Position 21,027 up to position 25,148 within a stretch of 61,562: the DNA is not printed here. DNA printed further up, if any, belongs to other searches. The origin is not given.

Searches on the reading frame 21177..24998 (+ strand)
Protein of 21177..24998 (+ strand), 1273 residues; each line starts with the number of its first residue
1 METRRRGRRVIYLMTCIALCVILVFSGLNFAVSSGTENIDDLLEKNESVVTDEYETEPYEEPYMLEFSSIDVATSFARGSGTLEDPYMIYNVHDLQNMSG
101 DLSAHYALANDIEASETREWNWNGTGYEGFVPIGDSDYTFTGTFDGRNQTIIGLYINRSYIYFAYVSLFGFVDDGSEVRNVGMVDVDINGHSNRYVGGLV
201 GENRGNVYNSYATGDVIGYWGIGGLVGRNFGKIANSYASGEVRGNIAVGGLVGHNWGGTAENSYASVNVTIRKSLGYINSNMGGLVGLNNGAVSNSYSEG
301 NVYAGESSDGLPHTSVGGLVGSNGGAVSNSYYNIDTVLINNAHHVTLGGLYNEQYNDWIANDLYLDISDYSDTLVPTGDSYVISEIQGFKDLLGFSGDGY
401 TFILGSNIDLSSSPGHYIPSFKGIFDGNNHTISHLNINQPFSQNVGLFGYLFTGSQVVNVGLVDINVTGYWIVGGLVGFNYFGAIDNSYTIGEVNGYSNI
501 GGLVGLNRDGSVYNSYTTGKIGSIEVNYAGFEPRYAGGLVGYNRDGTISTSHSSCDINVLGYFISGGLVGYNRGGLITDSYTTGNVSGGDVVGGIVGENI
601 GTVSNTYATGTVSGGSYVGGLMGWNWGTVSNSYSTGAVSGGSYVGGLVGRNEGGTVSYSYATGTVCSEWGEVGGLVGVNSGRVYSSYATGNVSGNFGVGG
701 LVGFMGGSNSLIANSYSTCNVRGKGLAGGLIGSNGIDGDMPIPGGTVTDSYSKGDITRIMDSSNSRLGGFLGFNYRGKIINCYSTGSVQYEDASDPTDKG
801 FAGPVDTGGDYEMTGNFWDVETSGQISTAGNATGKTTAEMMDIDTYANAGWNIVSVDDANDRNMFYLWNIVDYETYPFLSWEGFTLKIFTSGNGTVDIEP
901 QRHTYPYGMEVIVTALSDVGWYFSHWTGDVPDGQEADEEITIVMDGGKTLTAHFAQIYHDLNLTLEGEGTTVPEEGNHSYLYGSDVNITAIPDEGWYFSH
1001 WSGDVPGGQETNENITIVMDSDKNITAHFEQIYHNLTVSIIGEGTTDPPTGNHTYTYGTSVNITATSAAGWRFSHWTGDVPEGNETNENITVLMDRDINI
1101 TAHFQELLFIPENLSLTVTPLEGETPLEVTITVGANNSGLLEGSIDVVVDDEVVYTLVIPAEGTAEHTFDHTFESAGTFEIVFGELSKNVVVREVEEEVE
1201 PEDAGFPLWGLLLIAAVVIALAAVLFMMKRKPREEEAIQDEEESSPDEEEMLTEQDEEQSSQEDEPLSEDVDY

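Call 8: search_protein_families(library=pfam, proteins=[window:21177-24998:+], max_evalue=0.01)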
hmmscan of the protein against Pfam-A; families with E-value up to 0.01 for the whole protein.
window:21177-24998:+ (1273 aa): 3 families
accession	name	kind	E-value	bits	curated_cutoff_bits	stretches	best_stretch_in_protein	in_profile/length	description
PF07581.17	Glug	-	3e-59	193.9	20.5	6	640-665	1-27/28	The GLUG motif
PF18998.6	Flg_new_2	-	7.5e-41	138.4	23.6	3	966-1032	8-72/73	Divergent InlB B-repeat domain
PF09479.16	Flg_new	-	3.7e-06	27.4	27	0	1043-1103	8-65/65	Listeria-Bacteroides repeat domain (List_Bact_rpt)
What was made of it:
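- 21177..24998 (+): 1273-aa surface protein with GLUG repeats, three InlB-type B-repeat domains, a C-terminal transmembrane anchor and an acidic tail. Pfam Glug 3e-59 and Flg_new_2 7.5e-41 (call 8).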
